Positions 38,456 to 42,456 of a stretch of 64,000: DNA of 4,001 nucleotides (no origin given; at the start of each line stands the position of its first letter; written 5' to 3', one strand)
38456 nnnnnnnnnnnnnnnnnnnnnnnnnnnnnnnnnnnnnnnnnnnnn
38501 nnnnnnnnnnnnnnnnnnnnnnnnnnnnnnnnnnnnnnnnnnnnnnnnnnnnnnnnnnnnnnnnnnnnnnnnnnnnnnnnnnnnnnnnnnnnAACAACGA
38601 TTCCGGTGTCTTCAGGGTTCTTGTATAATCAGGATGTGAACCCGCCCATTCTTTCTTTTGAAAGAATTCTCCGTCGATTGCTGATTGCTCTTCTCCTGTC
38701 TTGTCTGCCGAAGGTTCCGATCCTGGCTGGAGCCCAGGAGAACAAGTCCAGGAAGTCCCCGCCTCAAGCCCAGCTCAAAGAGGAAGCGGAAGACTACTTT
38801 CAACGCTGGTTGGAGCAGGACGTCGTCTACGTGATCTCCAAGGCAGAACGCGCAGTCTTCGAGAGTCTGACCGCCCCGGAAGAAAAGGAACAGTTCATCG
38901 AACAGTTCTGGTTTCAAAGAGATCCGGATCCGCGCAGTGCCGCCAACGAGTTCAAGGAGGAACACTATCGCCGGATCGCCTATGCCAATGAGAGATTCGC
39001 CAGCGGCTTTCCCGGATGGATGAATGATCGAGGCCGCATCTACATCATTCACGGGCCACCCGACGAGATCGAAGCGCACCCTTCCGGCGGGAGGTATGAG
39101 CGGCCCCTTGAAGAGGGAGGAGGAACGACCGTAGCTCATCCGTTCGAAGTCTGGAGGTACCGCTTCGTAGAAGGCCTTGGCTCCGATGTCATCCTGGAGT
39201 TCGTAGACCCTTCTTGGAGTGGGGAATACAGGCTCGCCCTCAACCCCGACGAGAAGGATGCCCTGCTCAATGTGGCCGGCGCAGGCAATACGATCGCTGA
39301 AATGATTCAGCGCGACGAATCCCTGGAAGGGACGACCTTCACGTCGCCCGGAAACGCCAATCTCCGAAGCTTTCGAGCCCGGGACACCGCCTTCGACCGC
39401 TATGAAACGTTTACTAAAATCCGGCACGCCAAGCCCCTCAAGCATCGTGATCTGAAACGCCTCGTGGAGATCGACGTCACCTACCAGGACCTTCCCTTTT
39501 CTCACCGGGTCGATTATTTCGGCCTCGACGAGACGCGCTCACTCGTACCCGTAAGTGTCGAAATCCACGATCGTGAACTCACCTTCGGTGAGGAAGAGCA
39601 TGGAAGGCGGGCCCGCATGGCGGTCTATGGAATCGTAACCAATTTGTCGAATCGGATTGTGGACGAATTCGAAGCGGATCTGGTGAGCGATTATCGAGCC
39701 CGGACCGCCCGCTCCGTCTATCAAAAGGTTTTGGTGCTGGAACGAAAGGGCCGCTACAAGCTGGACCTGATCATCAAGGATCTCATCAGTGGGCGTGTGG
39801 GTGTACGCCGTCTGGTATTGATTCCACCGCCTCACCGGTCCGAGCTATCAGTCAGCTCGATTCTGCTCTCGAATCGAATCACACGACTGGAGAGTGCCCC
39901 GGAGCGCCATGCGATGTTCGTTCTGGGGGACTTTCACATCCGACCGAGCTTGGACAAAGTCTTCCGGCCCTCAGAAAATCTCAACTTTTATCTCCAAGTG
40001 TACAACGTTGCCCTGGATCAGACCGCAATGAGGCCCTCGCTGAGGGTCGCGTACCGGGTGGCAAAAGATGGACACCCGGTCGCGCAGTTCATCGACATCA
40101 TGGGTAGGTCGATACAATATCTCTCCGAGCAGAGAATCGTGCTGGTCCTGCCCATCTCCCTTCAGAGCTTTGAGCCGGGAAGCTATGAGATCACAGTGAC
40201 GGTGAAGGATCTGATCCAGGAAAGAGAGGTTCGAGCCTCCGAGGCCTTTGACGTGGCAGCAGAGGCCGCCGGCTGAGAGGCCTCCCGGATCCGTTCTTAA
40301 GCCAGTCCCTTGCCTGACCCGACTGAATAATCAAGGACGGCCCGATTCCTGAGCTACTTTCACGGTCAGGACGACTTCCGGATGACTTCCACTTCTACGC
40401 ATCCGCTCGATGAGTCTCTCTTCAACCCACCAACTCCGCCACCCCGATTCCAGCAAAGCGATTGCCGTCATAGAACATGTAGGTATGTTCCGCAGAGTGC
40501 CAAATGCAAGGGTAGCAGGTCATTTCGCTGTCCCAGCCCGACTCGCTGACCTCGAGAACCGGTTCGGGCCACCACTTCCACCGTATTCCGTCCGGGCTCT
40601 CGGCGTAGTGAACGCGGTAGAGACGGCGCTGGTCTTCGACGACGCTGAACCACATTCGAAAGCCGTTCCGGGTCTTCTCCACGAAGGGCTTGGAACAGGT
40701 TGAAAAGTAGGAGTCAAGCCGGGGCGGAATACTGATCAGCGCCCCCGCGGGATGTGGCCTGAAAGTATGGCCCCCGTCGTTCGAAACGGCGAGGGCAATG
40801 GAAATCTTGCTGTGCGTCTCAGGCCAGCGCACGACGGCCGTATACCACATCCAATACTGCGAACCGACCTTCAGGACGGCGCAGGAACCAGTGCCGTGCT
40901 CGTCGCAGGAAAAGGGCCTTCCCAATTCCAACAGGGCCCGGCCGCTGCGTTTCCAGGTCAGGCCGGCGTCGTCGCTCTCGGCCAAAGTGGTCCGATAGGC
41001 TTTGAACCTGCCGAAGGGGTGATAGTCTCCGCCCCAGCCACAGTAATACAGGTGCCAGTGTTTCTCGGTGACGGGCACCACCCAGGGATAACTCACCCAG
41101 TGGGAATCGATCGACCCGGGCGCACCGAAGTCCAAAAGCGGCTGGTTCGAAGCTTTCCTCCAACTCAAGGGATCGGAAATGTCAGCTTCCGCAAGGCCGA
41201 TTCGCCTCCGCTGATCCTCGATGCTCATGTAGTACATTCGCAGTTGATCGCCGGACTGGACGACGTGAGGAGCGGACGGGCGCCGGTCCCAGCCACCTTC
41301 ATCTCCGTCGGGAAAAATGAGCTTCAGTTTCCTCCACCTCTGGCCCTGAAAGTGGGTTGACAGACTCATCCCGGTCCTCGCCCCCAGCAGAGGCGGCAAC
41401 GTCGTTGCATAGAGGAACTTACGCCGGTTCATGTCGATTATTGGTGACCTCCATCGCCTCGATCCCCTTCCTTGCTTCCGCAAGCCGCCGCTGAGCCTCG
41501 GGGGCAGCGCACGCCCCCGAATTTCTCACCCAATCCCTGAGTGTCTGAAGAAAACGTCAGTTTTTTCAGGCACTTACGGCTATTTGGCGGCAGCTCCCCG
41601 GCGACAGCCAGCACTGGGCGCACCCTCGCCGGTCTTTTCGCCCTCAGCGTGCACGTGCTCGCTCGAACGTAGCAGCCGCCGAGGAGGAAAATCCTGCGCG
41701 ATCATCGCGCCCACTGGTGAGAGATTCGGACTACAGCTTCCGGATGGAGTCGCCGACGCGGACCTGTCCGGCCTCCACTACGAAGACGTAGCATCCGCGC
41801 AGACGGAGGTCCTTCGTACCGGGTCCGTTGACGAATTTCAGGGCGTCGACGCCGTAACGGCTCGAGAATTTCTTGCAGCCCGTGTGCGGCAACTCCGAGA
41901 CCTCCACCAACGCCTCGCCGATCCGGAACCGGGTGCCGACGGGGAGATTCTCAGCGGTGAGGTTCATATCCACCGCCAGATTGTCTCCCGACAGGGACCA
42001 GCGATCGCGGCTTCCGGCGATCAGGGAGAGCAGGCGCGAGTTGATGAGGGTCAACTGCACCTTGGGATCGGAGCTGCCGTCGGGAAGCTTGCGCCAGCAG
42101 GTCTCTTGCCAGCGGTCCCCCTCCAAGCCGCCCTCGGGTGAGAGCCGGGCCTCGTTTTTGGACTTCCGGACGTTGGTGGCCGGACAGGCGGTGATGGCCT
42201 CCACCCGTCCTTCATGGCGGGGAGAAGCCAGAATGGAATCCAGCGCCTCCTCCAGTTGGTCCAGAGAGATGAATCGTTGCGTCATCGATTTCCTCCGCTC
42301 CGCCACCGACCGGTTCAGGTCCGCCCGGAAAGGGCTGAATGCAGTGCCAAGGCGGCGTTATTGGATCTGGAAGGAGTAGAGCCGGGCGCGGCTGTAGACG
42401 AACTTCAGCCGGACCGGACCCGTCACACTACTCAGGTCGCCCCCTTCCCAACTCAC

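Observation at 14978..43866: PUL-like glycan-degradation locus anchored by a CarboxypepD_reg TonB-dependent receptor in a non-Bacteroidetes genome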

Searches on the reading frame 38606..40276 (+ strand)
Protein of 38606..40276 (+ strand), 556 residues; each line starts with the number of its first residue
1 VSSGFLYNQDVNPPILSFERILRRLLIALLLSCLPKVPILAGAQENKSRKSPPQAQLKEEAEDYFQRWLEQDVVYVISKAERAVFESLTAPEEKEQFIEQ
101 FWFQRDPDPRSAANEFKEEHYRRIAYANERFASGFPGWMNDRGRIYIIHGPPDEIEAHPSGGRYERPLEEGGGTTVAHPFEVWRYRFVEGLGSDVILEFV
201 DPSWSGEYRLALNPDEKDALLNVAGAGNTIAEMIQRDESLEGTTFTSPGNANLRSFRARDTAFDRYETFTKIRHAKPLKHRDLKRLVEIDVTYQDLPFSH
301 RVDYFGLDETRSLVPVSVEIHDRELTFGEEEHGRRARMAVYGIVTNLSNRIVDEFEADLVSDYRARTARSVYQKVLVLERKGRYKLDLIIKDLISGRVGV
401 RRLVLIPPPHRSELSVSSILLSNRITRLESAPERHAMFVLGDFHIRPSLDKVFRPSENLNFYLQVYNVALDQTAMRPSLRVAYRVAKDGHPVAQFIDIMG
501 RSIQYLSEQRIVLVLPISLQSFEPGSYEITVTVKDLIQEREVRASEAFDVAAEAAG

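Call 4: search_protein_families(library=pfam, proteins=[window:38606-40276:+], max_evalue=0.01)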
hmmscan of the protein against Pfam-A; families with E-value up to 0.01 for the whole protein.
window:38606-40276:+ (556 aa): 1 family
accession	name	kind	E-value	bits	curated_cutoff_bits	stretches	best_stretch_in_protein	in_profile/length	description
PF20094.4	GWxTD_dom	-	1.3e-15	58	26.9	1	69-157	33-117/172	GWxTD domain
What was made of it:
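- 38606..40276 (+): GWxTD-domain protein. Its role in the locus is unknown. PF20094 58 bits (call 4).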

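Call 65: search_protein_families(library=ncbifam, proteins=[window:38606-40276:+], max_evalue=0.01)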
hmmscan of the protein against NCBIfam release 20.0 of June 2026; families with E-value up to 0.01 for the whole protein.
window:38606-40276:+ (556 aa): 1 family
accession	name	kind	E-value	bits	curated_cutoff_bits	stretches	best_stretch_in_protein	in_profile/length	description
TIGR04514.1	GWxTD_dom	domain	5.5e-33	113.6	28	1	68-186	1-105/105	GWxTD domain-containing protein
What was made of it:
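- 38606..40276 (+): TIGR04514 113.6 bits (call 65).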

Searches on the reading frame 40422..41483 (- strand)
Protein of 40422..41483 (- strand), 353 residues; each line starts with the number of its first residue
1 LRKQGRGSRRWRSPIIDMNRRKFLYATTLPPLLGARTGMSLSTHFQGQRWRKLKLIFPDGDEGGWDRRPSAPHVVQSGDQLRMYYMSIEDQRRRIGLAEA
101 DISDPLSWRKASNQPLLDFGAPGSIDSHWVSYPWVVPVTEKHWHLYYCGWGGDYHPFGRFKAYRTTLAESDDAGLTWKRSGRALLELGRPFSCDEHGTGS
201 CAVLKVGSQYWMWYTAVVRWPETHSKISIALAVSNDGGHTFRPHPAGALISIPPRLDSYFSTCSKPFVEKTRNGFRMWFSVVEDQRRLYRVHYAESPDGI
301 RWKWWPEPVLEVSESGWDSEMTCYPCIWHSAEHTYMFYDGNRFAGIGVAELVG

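Call 4: search_protein_families(library=pfam, proteins=[window:40422-41483:-], max_evalue=0.01)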
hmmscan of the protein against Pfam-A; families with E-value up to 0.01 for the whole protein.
window:40422-41483:- (353 aa): 4 families
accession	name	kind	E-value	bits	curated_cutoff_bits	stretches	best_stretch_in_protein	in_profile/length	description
PF00251.26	Glyco_hydro_32N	-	0.00066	19.8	22.1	1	138-316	17-183/307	Glycosyl hydrolases family 32 N-terminal domain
PF13810.12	DUF4185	-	0.0021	17.8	39.5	0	202-320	98-214/309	Domain of unknown function (DUF4185)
PF02012.26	BNR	-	0.0031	17.7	27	0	170-179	3-12/12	BNR/Asp-box repeat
PF04041.19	Glyco_hydro_130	-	0.0048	16.3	26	0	203-319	104-210/320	beta-1,4-mannooligosaccharide phosphorylase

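Call 38: search_protein_families(library=pfam, proteins=[window:40422-41483:-], max_evalue=1)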
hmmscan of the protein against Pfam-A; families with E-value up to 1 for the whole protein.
window:40422-41483:- (353 aa): 5 families
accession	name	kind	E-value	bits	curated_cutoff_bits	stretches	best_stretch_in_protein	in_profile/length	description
PF00251.26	Glyco_hydro_32N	-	0.00066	19.8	22.1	1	138-316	17-183/307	Glycosyl hydrolases family 32 N-terminal domain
PF13810.12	DUF4185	-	0.0021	17.8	39.5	1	202-320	98-214/309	Domain of unknown function (DUF4185)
PF02012.26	BNR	-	0.0031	17.7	27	0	170-179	3-12/12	BNR/Asp-box repeat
PF04041.19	Glyco_hydro_130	-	0.0048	16.3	26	2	203-319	104-210/320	beta-1,4-mannooligosaccharide phosphorylase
PF13088.12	BNR_2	-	0.017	15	31.4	1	159-243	180-250/277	BNR repeat-like domain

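Call 65: search_protein_families(library=ncbifam, proteins=[window:40422-41483:-], max_evalue=0.01)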
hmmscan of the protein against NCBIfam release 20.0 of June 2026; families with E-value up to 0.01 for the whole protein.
window:40422-41483:- (353 aa): 1 family
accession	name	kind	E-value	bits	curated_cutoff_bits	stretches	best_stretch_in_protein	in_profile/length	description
NF052550.1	BManbPhaseBMBP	equivalog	5.4e-05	22.7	450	0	165-235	60-125/296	beta-1,2-mannobiose phosphorylase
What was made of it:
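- Tried and rejected: ORF 41431-42141(+), which overlaps the start of the small-propeller gene, has no hits and is probably spurious (calls 4, 65).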

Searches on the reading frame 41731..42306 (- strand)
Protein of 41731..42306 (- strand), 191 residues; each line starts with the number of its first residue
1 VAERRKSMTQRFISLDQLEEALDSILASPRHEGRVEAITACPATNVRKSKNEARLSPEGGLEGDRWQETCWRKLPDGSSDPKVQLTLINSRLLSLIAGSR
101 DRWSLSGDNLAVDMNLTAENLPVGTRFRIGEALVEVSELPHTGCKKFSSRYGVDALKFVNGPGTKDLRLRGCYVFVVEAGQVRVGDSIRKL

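Call 65: search_protein_families(library=ncbifam, proteins=[window:41731-42306:-], max_evalue=0.01)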
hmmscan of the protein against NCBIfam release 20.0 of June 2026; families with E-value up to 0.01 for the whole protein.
window:41731-42306:- (191 aa): 1 family
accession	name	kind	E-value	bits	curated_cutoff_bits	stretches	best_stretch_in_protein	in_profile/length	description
NF008577.1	PRK11536.1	equivalog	0.0064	15.9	294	0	106-158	83-133/222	6-hydroxyaminopurine reductase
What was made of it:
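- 41731..42306 (-): Possible 191-aa MOSC/YiiM-like gene, probably unrelated to the locus. NF008577 E 0.006 (call 65).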

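Call 95: search_solved_structures(query=window:41731-42306:-, max_evalue=1)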
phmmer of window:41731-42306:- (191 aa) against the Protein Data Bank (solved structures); distinct sequences matched with E-value up to 1: 4.
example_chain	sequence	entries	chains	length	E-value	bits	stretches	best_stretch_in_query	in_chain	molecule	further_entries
5yhi_A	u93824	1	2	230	0.012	18.7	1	107-154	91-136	Protein YiiM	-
1o65_A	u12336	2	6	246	0.013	18.5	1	107-154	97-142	Hypothetical protein yiiM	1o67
2g7u_A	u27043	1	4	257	0.11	15.5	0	77-117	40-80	transcriptional regulator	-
7n6g_3M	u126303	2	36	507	0.65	13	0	13-104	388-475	FAP7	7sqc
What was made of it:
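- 41731..42306 (-): PDB 5yhi and 1o65 at E 0.012-0.013 (call 95).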
